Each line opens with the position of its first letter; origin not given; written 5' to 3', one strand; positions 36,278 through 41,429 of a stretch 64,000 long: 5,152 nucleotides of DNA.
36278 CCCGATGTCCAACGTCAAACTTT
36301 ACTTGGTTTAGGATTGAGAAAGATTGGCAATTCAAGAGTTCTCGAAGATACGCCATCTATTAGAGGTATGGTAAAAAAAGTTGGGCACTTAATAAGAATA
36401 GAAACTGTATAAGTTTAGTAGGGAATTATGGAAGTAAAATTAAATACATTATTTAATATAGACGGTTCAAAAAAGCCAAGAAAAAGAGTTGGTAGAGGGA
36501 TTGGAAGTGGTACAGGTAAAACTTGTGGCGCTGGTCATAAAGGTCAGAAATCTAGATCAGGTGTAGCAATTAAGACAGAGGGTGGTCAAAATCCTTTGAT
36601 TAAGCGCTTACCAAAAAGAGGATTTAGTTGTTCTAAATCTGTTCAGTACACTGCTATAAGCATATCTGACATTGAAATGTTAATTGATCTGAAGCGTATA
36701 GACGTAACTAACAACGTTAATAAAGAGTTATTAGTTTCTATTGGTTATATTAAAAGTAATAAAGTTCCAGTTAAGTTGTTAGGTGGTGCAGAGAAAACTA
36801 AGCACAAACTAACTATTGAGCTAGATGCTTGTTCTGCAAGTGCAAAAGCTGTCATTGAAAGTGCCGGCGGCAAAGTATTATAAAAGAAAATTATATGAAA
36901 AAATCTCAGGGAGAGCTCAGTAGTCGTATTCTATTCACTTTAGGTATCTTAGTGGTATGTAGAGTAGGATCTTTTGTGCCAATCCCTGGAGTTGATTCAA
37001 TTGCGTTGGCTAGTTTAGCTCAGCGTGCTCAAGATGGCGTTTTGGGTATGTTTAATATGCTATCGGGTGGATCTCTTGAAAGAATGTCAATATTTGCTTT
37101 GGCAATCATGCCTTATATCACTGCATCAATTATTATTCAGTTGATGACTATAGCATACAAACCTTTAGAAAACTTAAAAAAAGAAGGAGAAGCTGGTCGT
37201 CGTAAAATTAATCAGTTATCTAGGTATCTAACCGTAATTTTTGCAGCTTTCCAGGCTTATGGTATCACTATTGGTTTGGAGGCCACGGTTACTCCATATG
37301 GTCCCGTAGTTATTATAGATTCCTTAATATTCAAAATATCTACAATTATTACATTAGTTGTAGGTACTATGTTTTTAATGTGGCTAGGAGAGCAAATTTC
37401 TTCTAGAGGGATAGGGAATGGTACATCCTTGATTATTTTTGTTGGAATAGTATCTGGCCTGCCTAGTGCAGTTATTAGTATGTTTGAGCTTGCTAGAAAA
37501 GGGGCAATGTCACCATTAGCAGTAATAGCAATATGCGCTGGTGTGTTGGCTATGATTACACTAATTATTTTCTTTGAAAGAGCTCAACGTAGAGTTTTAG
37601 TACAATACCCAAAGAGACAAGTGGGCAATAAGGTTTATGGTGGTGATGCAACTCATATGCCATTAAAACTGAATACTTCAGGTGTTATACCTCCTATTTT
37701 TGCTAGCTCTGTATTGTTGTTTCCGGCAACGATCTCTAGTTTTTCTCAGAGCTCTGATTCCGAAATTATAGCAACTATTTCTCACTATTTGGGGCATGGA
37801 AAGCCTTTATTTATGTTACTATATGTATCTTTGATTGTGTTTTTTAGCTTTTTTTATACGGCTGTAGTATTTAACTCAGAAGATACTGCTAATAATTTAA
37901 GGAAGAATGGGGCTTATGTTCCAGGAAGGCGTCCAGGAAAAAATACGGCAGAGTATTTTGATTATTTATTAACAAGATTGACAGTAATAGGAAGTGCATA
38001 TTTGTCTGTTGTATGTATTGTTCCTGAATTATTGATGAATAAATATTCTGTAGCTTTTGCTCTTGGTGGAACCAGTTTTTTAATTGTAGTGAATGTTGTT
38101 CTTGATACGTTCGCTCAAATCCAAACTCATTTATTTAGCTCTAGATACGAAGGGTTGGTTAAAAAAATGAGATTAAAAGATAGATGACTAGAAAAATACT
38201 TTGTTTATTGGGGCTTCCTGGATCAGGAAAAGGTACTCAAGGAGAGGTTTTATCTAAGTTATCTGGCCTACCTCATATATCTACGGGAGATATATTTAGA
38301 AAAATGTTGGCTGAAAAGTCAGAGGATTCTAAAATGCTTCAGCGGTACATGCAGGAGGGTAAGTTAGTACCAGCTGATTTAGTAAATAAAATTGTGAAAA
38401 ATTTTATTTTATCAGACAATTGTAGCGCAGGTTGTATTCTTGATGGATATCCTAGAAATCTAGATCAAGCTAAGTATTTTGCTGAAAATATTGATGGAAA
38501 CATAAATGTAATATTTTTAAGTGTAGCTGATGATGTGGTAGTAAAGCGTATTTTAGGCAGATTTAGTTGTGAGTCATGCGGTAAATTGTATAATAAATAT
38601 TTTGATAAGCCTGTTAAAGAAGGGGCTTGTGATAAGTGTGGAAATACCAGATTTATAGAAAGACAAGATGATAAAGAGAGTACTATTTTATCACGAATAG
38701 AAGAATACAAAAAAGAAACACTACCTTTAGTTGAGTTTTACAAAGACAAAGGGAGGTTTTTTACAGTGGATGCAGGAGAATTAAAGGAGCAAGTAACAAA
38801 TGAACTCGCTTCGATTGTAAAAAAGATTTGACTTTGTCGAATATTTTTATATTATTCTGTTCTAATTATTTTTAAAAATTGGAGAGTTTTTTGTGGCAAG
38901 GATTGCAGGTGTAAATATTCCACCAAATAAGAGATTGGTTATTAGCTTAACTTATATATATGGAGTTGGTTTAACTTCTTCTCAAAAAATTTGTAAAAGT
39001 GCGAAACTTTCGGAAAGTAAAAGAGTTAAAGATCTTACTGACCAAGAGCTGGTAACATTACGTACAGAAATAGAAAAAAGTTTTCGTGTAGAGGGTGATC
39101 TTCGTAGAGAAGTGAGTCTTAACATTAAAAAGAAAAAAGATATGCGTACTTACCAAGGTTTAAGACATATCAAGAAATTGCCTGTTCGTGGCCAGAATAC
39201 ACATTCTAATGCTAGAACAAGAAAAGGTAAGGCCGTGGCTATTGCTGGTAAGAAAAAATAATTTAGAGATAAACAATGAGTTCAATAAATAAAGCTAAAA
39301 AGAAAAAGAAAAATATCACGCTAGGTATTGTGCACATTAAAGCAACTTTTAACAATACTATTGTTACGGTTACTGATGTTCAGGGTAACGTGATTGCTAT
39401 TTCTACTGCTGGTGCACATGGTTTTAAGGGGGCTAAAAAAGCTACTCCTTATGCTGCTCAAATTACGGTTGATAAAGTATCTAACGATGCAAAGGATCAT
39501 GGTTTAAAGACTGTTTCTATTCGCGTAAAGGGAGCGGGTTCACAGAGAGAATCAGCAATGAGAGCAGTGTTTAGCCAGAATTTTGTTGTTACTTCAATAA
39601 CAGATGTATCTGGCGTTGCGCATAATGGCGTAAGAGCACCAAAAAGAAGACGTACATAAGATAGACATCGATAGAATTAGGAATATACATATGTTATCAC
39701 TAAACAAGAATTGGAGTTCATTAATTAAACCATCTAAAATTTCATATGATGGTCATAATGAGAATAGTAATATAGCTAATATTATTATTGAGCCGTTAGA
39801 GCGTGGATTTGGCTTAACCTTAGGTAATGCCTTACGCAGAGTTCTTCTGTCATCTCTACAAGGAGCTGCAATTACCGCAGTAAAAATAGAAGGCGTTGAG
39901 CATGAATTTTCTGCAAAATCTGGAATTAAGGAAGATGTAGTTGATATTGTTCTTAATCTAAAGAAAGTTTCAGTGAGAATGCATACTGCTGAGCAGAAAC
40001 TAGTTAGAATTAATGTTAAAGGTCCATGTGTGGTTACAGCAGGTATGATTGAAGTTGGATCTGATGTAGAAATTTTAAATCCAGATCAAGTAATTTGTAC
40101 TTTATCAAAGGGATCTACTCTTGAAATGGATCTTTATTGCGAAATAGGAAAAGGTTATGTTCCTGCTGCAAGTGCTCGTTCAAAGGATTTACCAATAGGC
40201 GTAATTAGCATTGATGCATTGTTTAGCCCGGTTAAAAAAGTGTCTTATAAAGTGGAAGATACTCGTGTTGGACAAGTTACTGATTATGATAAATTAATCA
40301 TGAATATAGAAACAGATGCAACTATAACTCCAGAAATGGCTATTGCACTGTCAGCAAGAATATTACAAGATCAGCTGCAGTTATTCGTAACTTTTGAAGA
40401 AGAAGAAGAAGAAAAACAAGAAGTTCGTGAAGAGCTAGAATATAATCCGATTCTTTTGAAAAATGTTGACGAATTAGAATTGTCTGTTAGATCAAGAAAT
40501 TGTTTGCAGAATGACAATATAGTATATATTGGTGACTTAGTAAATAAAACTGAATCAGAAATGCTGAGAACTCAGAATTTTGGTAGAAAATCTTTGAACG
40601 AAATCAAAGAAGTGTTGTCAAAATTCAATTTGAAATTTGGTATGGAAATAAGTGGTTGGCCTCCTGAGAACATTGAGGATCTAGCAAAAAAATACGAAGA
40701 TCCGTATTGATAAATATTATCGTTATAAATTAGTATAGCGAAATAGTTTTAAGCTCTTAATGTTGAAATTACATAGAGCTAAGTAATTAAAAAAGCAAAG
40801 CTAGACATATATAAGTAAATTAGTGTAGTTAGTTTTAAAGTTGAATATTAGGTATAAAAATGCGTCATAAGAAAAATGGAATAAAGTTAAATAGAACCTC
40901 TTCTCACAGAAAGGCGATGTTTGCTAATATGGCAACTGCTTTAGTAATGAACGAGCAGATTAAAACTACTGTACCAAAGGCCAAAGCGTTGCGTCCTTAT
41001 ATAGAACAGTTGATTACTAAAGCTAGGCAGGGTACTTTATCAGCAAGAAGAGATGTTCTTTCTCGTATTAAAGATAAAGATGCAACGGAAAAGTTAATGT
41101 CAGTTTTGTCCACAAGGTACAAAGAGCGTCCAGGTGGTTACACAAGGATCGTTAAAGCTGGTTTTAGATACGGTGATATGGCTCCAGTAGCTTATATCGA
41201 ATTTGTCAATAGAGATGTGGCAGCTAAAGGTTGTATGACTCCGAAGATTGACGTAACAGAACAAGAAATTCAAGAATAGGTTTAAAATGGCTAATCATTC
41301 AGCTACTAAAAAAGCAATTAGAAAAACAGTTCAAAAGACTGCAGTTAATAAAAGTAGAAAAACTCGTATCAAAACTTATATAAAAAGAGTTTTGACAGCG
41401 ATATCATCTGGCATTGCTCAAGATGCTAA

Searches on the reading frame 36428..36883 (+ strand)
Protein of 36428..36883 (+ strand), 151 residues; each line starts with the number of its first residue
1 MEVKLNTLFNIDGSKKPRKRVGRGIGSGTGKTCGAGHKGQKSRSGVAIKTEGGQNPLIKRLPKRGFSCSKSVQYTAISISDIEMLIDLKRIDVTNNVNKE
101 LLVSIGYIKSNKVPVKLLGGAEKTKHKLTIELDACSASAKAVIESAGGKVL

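Call 82: search_protein_families(library=pfam, proteins=[window:36428-36883:+], max_evalue=1e-8)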
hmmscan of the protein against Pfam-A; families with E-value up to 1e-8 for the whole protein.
window:36428-36883:+ (151 aa): 1 family
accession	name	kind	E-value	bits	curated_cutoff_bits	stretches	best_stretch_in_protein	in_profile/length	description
PF00828.25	Ribosomal_L27A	-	2.7e-12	47.4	21.5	1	77-150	2-71/72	Ribosomal proteins 50S-L15, 50S-L18e, 60S-L27A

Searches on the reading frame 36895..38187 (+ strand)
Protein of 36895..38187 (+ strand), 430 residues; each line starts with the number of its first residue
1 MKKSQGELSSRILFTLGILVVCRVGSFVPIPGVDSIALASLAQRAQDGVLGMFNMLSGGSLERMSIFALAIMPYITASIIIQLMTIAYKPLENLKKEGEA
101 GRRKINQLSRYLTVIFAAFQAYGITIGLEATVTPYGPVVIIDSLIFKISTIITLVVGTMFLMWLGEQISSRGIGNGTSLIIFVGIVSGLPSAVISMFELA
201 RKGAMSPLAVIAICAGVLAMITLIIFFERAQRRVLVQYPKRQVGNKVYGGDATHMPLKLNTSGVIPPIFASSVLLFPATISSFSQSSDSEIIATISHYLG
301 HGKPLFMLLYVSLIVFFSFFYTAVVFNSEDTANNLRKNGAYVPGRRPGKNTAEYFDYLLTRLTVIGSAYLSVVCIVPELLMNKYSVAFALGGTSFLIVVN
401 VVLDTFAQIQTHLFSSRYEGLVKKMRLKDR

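Call 82: search_protein_families(library=pfam, proteins=[window:36895-38187:+], max_evalue=1e-8)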
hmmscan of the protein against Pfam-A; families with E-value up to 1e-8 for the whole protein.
window:36895-38187:+ (430 aa): 1 family
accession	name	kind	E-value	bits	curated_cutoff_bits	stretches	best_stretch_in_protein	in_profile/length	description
PF00344.25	SecY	-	2.5e-109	365.8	32.2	1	65-406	1-306/306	SecY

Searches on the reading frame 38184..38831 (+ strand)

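Call 82: search_protein_families(library=pfam, proteins=[window:38184-38831:+], max_evalue=1e-8)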
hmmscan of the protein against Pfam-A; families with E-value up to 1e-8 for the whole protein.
window:38184-38831:+ (215 aa): 3 families
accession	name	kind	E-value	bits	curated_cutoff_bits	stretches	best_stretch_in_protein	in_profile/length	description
PF00406.28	ADK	-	1.7e-41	142.3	26.8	1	8-190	1-150/151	Adenylate kinase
PF13207.12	AAA_17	-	1.6e-21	77.5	27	1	9-126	1-122/136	AAA domain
PF05191.20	ADK_lid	-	4.2e-11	43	26.6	1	126-162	1-36/36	Adenylate kinase, active site lid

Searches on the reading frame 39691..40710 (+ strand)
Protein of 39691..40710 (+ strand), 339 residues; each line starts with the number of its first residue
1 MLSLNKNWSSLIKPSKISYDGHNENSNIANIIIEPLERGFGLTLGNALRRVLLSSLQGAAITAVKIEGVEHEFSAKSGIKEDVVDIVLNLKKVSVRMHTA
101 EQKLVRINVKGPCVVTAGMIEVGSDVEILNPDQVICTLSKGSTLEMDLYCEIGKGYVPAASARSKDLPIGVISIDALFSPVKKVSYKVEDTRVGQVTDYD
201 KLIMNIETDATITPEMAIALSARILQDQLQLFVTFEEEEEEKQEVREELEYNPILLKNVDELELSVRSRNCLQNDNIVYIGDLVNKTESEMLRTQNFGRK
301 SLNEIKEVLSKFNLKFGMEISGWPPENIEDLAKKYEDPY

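Call 82: search_protein_families(library=pfam, proteins=[window:39691-40710:+], max_evalue=1e-8)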
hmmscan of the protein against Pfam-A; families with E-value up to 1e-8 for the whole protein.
window:39691-40710:+ (339 aa): 3 families
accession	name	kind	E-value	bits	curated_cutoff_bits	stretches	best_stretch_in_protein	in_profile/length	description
PF01000.31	RNA_pol_A_bac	-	1.5e-33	116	33.9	1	64-179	1-119/119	RNA polymerase Rpb3/RpoA insert domain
PF01193.29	RNA_pol_L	-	2.3e-25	88.5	24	1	34-229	1-74/74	RNA polymerase Rpb3/Rpb11 dimerisation domain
PF03118.21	RNA_pol_A_CTD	-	1.9e-24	85.6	23.8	1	250-310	6-66/67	Bacterial RNA polymerase, alpha chain C terminal domain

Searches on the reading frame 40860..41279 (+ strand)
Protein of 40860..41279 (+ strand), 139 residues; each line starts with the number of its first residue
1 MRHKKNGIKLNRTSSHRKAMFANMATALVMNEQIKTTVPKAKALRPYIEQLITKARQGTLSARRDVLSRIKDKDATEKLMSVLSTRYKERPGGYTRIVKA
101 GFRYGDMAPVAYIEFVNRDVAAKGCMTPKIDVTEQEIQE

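Call 82: search_protein_families(library=pfam, proteins=[window:40860-41279:+], max_evalue=1e-8)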
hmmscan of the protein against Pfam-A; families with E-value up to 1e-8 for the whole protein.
window:40860-41279:+ (139 aa): 1 family
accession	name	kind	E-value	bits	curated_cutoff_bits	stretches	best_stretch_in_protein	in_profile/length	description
PF01196.24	Ribosomal_L17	-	6.5e-36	123.6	27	1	20-116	1-97/97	Ribosomal protein L17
